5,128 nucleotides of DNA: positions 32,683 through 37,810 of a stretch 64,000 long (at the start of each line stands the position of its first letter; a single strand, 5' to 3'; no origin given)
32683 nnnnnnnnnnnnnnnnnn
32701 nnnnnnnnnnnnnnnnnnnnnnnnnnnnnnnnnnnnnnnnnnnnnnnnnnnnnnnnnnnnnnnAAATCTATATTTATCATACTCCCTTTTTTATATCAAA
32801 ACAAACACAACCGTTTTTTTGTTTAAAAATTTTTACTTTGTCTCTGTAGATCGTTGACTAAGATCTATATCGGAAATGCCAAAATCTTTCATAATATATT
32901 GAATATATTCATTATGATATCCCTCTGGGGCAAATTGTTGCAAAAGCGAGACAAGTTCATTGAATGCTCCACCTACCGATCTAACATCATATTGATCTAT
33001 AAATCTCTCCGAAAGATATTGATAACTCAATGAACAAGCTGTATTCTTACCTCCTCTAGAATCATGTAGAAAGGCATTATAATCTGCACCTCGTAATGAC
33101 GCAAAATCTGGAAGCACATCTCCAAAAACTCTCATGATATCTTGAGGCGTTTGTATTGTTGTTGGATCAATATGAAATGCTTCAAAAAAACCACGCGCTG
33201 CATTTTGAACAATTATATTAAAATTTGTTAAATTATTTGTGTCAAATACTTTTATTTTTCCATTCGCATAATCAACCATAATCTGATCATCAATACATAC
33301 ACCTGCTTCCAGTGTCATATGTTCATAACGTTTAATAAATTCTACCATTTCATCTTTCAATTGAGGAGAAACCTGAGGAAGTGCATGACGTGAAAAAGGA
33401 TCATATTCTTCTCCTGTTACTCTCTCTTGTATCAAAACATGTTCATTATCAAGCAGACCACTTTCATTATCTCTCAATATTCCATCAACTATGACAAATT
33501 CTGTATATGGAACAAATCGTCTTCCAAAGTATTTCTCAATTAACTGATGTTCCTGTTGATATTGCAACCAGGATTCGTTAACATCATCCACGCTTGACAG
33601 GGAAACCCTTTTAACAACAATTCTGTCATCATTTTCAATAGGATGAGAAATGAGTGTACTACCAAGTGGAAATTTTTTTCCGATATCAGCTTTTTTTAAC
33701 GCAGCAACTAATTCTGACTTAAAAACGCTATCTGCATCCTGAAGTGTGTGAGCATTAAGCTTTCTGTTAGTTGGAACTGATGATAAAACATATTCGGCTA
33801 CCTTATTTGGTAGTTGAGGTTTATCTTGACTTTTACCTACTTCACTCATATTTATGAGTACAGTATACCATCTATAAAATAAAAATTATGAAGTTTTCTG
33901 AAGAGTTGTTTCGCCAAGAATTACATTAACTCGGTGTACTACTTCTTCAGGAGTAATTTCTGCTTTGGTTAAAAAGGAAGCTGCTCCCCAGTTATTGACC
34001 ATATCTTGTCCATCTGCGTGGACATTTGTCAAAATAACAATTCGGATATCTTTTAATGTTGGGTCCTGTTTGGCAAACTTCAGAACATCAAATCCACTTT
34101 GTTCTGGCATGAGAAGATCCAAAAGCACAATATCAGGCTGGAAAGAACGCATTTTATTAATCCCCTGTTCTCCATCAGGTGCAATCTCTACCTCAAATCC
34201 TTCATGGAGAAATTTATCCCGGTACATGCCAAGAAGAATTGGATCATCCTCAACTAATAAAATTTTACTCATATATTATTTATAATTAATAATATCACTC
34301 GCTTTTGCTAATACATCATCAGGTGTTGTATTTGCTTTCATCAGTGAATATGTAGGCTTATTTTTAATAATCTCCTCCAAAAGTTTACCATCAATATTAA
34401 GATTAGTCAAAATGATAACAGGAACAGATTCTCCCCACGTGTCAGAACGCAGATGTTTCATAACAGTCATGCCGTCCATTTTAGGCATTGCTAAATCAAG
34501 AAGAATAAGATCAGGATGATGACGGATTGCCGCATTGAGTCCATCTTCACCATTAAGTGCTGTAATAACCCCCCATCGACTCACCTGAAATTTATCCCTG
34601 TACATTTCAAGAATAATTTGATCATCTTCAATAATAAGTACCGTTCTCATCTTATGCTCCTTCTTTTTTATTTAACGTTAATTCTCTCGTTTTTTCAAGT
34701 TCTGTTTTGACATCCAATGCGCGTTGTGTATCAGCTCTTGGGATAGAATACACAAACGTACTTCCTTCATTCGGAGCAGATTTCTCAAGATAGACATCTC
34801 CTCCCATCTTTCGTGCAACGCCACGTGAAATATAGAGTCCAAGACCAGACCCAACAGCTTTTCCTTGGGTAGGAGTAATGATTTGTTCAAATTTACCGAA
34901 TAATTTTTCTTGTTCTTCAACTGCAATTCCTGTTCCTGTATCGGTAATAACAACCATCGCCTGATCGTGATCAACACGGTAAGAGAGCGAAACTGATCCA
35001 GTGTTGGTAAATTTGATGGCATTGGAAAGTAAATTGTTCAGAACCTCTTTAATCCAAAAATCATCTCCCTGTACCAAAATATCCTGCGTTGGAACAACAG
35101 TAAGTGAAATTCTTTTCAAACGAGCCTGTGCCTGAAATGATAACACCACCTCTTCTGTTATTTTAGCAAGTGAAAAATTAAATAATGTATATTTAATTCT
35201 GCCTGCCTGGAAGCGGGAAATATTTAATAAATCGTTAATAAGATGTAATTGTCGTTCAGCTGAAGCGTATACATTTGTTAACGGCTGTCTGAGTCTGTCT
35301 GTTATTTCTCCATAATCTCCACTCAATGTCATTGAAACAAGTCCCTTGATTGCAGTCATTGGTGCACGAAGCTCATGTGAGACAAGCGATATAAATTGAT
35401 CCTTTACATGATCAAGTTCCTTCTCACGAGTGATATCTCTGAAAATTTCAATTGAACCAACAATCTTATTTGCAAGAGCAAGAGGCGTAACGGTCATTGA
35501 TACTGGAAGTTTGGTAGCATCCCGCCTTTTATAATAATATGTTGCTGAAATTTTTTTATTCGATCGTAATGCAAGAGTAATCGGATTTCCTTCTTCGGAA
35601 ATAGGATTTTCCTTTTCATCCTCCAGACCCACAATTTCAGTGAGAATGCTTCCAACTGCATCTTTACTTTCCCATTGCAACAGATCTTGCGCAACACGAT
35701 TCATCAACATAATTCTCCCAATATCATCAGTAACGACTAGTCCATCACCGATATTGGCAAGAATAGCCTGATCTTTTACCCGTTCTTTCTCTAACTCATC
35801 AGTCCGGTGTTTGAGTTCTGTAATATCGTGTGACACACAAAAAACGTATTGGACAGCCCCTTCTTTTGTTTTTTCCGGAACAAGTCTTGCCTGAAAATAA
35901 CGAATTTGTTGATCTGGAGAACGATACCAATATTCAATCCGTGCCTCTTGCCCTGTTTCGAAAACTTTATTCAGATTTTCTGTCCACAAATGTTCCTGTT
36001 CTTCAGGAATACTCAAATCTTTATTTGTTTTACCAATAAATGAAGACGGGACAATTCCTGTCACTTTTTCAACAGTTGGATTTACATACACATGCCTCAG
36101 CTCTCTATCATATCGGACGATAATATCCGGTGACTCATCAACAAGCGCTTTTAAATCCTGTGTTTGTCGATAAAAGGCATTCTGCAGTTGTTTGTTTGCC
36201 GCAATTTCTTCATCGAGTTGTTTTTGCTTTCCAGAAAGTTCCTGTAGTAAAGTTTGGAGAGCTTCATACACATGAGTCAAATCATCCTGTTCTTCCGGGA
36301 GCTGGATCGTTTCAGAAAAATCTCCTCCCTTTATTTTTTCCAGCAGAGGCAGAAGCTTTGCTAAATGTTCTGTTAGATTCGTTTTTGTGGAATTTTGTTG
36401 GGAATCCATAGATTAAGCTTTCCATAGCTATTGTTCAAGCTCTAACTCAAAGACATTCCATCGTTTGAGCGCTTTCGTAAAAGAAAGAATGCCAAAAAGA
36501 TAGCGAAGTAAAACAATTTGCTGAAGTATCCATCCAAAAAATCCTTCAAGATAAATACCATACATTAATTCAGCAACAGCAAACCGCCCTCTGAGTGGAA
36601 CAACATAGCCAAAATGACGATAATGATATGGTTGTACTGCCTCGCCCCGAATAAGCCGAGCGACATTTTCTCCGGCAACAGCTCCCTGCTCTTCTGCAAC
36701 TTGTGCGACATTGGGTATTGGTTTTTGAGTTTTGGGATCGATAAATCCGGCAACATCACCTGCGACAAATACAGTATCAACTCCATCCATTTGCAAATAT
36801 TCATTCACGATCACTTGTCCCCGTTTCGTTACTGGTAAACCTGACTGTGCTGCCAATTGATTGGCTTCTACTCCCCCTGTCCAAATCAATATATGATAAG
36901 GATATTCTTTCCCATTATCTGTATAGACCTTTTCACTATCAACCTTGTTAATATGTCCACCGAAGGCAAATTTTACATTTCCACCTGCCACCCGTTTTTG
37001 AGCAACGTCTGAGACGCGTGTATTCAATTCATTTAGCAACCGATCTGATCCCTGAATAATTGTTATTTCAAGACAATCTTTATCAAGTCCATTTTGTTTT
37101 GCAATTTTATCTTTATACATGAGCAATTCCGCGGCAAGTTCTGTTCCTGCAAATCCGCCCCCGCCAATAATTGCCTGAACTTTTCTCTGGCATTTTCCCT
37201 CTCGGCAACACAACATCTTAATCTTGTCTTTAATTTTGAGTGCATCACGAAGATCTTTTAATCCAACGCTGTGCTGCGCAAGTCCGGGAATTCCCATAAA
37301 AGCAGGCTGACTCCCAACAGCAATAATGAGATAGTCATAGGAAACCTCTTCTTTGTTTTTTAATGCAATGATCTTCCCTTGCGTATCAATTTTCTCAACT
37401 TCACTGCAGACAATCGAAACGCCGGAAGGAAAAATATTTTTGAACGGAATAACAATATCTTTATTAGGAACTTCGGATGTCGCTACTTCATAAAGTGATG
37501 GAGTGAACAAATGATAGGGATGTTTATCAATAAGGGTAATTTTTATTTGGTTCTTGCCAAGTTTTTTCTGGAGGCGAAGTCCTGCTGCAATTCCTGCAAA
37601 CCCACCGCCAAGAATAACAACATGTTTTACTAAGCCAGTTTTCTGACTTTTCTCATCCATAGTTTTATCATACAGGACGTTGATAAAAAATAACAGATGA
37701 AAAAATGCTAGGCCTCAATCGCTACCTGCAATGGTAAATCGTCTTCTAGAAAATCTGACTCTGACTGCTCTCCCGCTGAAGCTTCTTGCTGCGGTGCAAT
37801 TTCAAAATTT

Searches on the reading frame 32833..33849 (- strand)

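Call 34: search_protein_families(library=phrogs, proteins=[window:32833-33849:-], max_evalue=1)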
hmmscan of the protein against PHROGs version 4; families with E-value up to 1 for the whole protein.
window:32833-33849:- (338 aa): 1 family
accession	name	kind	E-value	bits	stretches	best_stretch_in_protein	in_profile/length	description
phrog_23818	-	unknown function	0.4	11.5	1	33-71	54-91/179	-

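Call 35: search_protein_families(library=padloc, proteins=[window:32833-33849:-], max_evalue=1)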
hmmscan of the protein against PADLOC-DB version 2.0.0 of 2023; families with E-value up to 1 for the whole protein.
window:32833-33849:- (338 aa): 0 families

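Call 86: search_protein_families(library=pfam, proteins=[window:32833-33849:-], max_evalue=10)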
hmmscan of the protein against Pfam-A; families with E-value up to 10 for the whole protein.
window:32833-33849:- (338 aa): 0 families

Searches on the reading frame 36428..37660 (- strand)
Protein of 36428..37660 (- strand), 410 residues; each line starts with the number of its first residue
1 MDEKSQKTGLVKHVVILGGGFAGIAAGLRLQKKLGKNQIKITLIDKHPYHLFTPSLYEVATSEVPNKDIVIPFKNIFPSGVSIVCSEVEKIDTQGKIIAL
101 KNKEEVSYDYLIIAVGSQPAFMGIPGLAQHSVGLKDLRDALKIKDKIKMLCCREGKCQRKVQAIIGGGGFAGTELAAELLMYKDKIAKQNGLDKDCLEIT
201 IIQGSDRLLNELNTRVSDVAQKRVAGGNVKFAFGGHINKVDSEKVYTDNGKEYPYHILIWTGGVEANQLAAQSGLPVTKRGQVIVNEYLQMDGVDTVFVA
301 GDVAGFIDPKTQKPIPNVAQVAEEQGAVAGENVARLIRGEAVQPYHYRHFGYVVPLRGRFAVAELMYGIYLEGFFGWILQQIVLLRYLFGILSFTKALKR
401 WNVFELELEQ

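Call 15: find_related_loci(query=window:36428-37660:-, collection=genome_contigs, flank=10000)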
Query window:36428-37660:- (410 aa) in genome_contigs; peptide patterns used: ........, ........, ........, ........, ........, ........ (x = any residue, [..] = any of these).
156 stretches matched a pattern; 3 encode a relative of the query (tblastn E <= 1e-3); 3 distinct loci.
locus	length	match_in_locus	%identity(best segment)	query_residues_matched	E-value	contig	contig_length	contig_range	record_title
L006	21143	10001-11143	59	28-408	3e-151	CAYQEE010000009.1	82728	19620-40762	MAG TPA_asm: uncultured Gammaproteobacteria bacterium isolate SRP272529_co2_240 genome assembly, contig: NODE_325_length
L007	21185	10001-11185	27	12-401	2e-42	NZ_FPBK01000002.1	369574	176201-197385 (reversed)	Pustulibacterium marinum strain CGMCC 1.12333, whole genome shotgun sequence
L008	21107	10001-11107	24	30-381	6e-30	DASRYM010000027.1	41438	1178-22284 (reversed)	MAG TPA_asm: Candidatus Zixiibacteriota bacterium isolate SMAG_U13342 k141_4493, whole genome shotgun sequence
